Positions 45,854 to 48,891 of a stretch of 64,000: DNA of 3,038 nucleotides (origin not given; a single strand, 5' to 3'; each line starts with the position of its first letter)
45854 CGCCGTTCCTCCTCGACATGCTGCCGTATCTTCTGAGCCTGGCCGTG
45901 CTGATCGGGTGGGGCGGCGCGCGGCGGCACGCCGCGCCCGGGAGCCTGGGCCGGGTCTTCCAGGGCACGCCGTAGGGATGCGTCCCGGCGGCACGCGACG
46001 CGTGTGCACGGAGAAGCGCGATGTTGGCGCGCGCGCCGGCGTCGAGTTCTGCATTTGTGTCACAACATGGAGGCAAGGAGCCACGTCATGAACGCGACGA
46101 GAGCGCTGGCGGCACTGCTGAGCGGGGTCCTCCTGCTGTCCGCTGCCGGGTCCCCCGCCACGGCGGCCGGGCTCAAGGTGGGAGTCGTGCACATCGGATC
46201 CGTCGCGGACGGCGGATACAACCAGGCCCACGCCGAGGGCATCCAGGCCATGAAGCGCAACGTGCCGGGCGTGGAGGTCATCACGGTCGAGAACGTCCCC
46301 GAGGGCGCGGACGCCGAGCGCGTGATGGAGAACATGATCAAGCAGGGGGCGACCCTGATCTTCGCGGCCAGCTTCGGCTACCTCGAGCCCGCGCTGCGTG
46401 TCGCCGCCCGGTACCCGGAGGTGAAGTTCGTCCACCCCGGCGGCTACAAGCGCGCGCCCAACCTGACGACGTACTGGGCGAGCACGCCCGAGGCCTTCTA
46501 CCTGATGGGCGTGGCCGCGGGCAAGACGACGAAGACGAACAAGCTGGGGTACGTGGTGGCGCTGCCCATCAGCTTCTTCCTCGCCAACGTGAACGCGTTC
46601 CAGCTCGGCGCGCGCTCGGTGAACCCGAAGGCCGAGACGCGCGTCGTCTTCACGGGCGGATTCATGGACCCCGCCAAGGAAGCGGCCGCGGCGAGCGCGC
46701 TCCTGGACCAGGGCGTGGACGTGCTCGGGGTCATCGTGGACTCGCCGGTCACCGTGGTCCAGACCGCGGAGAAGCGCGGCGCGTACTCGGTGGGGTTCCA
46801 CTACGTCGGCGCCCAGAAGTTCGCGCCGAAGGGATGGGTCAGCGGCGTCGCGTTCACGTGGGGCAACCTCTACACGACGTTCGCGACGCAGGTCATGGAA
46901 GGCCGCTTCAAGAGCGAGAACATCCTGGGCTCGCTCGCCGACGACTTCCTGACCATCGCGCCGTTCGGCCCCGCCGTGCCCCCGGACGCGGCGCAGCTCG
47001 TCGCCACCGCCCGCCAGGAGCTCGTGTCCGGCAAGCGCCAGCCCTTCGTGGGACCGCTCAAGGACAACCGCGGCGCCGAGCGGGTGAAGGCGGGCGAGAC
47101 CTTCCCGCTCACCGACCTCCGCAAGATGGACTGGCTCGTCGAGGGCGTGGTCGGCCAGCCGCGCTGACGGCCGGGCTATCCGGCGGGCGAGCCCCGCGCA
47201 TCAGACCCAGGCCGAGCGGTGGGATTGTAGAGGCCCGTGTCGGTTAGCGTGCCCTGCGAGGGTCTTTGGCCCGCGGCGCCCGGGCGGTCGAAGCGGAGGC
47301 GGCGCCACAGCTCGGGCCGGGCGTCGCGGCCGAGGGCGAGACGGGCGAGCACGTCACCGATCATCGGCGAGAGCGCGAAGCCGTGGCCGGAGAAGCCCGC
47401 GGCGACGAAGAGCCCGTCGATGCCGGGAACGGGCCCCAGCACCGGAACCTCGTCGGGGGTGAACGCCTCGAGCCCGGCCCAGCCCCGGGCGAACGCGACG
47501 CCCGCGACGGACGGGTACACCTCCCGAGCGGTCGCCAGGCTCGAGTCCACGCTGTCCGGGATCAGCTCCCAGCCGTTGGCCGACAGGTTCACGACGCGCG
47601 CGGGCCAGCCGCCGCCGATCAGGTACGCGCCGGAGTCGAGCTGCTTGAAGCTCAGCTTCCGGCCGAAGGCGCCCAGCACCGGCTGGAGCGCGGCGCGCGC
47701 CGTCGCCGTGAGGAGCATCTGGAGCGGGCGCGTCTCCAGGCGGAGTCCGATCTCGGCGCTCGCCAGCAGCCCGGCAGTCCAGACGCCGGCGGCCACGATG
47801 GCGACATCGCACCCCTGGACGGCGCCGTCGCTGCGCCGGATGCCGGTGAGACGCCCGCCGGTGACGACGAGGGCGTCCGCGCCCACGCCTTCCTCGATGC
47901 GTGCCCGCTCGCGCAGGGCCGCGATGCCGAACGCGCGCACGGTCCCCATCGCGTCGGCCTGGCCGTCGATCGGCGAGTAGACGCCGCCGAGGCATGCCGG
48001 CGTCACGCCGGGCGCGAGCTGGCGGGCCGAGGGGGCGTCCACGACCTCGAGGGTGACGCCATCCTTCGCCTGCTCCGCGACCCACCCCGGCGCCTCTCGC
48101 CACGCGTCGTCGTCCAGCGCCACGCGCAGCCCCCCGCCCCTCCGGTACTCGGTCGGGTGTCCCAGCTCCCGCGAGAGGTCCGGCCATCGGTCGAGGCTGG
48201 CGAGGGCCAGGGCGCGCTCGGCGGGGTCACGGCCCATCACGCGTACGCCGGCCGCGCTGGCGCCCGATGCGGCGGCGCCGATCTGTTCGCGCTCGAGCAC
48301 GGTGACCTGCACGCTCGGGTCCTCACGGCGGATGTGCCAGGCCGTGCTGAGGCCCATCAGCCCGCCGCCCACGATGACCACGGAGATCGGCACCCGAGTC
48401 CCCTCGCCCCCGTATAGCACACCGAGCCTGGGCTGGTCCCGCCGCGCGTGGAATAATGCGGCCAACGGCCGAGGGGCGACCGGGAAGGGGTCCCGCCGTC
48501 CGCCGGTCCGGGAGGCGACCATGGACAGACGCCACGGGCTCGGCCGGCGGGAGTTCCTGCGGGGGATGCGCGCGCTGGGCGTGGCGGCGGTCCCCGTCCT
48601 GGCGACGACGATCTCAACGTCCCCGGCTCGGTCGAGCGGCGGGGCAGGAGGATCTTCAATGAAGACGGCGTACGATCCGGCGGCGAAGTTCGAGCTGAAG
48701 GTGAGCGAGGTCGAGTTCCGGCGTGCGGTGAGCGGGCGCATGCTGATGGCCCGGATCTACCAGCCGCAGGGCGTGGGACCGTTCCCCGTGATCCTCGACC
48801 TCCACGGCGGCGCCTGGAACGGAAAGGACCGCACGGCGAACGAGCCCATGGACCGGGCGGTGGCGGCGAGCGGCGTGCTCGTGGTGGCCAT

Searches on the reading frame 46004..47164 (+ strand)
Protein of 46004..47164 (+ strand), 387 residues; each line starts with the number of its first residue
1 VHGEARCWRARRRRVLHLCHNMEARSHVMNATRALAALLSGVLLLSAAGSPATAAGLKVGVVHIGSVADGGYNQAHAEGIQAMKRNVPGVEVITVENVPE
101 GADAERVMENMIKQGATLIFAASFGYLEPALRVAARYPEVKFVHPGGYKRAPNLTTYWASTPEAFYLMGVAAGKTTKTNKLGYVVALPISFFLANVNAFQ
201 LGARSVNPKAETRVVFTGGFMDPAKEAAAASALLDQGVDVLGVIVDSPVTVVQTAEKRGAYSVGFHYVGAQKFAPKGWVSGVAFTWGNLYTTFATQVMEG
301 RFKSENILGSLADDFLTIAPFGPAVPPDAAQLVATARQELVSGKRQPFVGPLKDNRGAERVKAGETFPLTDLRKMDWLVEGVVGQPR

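Call 61: search_protein_families(library=pfam, proteins=[window:46004-47164:+])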
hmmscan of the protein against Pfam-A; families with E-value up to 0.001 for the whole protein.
window:46004-47164:+ (387 aa): 1 family
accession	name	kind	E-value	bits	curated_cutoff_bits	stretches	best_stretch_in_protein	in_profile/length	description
PF02608.20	Bmp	-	4.4e-42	144.5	24.1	1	58-305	3-254/301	ABC transporter substrate-binding protein PnrA-like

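Call 96: find_encoding_contigs(protein=window:46088-47164:+, flank=3000, max_places=6)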
Protein window:46088-47164:+ (359 aa): 1 contig read that carries it; 1 place shown.
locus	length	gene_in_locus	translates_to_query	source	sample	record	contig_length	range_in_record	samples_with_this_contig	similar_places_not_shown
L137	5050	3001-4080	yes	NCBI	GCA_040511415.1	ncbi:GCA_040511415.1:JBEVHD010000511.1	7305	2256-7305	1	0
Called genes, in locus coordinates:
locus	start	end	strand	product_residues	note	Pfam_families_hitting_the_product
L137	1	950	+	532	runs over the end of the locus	PF00005:ABC_tran, PF13304:AAA_21 (faint), PF00005:ABC_tran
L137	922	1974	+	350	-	PF02653:BPD_transp_2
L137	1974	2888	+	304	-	PF02653:BPD_transp_2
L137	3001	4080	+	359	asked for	PF02608:Bmp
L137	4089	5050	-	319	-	PF01266:DAO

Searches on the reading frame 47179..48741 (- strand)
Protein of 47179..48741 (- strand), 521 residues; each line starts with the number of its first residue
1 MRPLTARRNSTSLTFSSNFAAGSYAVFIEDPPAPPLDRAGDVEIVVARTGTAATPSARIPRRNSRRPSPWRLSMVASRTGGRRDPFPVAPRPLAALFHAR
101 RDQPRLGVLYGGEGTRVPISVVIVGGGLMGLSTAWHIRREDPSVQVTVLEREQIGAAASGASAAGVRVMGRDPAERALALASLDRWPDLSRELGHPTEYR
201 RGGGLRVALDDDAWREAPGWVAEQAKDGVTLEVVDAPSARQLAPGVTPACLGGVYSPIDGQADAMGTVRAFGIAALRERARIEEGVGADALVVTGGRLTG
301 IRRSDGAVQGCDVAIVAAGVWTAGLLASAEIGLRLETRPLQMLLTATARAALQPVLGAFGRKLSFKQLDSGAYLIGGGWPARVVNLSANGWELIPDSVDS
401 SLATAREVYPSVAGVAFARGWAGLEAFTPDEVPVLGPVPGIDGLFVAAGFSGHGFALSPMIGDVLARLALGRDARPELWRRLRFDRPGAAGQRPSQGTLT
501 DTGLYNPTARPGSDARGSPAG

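Call 61: search_protein_families(library=pfam, proteins=[window:47179-48741:-])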
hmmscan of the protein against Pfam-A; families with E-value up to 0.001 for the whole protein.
window:47179-48741:- (521 aa): 2 families
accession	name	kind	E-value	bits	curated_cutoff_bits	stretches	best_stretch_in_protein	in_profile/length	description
PF01266.30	DAO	-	3e-55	188.6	27.9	1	121-468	2-353/353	FAD dependent oxidoreductase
PF13450.12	NAD_binding_8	-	6.1e-06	26.9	21.9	1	123-167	1-44/68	NAD(P)-binding Rossmann-like domain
